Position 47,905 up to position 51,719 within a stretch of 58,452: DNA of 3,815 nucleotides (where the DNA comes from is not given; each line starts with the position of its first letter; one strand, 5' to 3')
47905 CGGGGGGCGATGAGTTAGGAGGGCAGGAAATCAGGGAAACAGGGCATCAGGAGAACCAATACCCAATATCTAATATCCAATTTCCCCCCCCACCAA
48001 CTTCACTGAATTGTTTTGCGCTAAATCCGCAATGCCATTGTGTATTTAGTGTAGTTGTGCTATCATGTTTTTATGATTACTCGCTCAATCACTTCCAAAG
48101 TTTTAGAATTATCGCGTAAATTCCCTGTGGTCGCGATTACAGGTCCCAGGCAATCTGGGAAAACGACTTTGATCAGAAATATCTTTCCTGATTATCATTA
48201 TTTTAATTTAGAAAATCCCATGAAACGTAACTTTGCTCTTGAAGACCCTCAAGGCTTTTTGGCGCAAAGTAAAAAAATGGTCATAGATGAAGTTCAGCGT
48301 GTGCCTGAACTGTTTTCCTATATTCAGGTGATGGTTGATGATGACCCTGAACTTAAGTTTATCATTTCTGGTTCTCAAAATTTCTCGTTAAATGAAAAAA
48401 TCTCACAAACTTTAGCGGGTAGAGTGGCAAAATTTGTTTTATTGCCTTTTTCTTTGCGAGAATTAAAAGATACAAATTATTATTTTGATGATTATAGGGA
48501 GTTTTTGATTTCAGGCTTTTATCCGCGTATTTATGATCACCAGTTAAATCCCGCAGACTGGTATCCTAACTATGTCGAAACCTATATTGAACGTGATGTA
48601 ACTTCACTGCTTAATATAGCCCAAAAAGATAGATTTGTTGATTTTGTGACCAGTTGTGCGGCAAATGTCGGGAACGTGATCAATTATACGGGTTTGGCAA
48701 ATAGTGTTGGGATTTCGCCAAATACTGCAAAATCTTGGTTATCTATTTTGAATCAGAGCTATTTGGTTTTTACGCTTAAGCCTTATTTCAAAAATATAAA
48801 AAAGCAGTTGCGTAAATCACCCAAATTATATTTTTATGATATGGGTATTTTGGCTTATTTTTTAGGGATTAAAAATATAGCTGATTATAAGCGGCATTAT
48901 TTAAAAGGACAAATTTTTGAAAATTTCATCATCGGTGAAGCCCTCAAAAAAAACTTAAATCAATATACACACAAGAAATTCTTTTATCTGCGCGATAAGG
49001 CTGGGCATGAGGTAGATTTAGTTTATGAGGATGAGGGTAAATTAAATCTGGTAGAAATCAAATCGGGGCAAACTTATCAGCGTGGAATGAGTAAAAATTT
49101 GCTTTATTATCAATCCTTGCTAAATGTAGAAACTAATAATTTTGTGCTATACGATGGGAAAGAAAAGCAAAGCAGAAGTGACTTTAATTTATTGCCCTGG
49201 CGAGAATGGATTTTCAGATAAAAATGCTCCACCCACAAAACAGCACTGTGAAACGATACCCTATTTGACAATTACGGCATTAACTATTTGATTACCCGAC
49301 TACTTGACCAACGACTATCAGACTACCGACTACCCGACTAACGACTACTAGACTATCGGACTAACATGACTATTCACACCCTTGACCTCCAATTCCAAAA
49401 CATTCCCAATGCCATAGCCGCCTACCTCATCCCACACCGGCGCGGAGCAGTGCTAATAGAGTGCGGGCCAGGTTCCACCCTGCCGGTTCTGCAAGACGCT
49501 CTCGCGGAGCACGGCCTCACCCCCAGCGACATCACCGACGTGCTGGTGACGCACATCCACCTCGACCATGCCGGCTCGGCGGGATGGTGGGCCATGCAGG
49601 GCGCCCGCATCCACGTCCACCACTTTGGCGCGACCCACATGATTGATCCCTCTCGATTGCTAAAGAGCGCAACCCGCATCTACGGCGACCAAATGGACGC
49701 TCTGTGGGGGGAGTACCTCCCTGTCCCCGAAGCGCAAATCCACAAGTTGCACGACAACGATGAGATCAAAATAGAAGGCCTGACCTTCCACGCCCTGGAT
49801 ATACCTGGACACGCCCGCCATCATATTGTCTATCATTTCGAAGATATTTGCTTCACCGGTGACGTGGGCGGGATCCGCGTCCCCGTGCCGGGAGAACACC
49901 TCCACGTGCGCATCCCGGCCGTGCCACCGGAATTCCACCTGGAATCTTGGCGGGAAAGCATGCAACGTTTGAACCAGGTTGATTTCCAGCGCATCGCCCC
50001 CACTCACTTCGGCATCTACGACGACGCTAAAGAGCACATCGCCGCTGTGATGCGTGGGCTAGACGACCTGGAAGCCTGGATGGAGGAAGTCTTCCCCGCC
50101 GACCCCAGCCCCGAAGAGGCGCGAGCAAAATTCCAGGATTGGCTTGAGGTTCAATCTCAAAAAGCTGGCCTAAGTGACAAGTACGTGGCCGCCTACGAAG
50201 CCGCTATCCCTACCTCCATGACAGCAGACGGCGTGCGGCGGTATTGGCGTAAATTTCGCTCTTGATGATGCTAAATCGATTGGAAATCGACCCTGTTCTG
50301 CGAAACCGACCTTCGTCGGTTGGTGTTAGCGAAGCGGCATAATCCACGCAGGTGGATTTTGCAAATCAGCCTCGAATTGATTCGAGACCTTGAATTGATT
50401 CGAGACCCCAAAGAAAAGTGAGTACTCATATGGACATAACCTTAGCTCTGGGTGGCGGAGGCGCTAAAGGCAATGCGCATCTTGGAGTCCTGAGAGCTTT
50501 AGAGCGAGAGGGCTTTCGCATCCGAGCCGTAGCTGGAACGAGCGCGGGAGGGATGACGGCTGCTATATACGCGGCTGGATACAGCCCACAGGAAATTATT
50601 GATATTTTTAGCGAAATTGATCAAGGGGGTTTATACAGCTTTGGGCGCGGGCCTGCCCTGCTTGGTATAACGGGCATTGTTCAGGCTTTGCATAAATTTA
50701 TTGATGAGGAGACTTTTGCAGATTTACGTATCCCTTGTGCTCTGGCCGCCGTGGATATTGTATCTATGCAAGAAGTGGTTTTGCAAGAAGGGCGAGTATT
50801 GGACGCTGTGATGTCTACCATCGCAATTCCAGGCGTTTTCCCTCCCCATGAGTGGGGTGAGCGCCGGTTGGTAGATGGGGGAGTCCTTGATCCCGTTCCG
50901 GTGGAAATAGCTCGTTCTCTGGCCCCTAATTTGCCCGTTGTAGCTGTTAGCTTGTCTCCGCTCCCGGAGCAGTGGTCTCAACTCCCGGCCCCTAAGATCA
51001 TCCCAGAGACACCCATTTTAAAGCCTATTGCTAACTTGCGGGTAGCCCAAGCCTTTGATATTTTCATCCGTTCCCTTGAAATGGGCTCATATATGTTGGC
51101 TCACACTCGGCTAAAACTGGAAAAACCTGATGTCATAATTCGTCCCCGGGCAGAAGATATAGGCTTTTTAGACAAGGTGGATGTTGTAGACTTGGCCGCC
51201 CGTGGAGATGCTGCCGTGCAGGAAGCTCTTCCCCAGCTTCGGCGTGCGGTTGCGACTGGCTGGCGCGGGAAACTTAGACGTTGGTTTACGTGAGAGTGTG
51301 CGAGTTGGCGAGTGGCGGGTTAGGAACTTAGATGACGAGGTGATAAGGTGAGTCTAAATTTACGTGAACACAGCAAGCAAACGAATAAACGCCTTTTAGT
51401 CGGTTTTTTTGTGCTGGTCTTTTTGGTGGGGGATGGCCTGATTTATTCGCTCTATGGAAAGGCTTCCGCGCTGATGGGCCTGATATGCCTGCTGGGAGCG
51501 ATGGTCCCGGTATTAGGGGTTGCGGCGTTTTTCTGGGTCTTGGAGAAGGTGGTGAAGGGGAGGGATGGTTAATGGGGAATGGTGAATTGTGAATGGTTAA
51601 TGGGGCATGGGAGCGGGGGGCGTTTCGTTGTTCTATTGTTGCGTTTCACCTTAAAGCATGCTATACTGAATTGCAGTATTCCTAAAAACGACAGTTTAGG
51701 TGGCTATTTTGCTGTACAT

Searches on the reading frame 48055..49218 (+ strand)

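Call 55: search_protein_families(library=pfam, proteins=[window:48055-49218:+], max_evalue=0.01)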
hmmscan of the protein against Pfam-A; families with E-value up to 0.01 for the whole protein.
window:48055-49218:+ (388 aa): 4 families
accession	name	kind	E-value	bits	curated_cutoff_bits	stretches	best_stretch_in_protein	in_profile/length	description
PF13635.12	DUF4143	-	8.4e-46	156.1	28.1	1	179-338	1-160/160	Domain of unknown function (DUF4143)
PF13173.12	AAA_14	-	3.4e-30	105.1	27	1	24-137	3-128/129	AAA domain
PF13401.12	AAA_22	-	0.00093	20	27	0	25-44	7-26/130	AAA domain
PF13479.12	AAA_24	-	0.0044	17.3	27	1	24-93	3-68/195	AAA domain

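Call 56: search_protein_families(library=padloc, proteins=[window:48055-49218:+], max_evalue=0.001)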
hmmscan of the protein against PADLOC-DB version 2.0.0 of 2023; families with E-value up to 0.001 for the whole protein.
window:48055-49218:+ (388 aa): 10 families
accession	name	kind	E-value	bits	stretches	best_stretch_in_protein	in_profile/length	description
PDLC04790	PDC-S01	-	7.1e-94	312.9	1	7-374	8-405/422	-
PDLC04789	PDC-S01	-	1.7e-71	239.2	1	7-343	1-346/375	-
PDLC04787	PDC-S01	-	2.3e-37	126.9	1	7-385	10-405/412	-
PDLC04791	PDC-S01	-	3.9e-31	106.1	1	14-347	12-362/395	-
PDLC04788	PDC-S01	-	1e-25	88.6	2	170-340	209-385/448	-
PDLC04786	PDC-S01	-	1.5e-17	61.5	2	250-342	300-391/439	-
PDLC04792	PDC-S01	-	4.7e-17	59.7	2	249-351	298-398/452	-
PDLC01037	Csx1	-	9.9e-05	20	1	246-346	180-258/320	ARF+Nuclease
PDLC04984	PDC-S27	-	0.00057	16.9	0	20-52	20-52/474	-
PDLC04140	mad8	-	0.00079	17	0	24-132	28-85/314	mads_8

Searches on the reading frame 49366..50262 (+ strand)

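Call 55: search_protein_families(library=pfam, proteins=[window:49366-50262:+], max_evalue=0.01)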
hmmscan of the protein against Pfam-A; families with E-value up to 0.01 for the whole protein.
window:49366-50262:+ (299 aa): 3 families
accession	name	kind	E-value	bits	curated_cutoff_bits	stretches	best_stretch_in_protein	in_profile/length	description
PF00753.33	Lactamase_B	-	1.5e-19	71.1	22.7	1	16-214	5-196/196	Metallo-beta-lactamase superfamily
PF12706.13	Lactamase_B_2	-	0.00019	21.5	27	1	29-171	3-147/200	Beta-lactamase superfamily domain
PF19583.5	ODP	-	0.0011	19.3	27.2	1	19-169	5-138/194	ODP family beta lactamase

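Call 56: search_protein_families(library=padloc, proteins=[window:49366-50262:+], max_evalue=0.001)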
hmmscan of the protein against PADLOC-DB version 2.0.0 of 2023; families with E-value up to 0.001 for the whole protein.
window:49366-50262:+ (299 aa): 0 families

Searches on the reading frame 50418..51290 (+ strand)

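Call 55: search_protein_families(library=pfam, proteins=[window:50418-51290:+], max_evalue=0.01)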
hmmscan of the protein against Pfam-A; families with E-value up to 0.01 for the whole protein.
window:50418-51290:+ (291 aa): 1 family
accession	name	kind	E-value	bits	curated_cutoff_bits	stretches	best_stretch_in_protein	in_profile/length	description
PF01734.28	Patatin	-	1.4e-33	117.2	27.7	1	9-165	1-190/191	Patatin-like phospholipase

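Call 56: search_protein_families(library=padloc, proteins=[window:50418-51290:+], max_evalue=0.001)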
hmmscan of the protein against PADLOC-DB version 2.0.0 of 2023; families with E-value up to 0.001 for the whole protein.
window:50418-51290:+ (291 aa): 4 families
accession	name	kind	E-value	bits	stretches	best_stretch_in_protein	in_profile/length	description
PDLC00757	Effector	-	6.8e-10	36.8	1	9-66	13-75/331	Phospholipase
PDLC00758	Effector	-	2e-09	35.2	1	9-161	9-188/331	Phospholipase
PDLC00755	Effector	-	9.6e-06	22.9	1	9-66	14-76/311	Phospholipase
PDLC00756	Effector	-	0.0002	18.7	0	126-163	97-134/280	Phospholipase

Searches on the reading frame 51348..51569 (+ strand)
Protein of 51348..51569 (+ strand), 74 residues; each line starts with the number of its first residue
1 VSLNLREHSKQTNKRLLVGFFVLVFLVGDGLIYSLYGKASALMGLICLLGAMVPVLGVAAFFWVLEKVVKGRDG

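Call 55: search_protein_families(library=pfam, proteins=[window:51348-51569:+], max_evalue=0.01)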
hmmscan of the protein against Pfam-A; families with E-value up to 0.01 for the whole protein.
window:51348-51569:+ (74 aa): 0 families

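Call 56: search_protein_families(library=padloc, proteins=[window:51348-51569:+], max_evalue=0.001)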
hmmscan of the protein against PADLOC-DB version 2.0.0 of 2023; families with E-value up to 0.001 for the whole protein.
window:51348-51569:+ (74 aa): 0 families
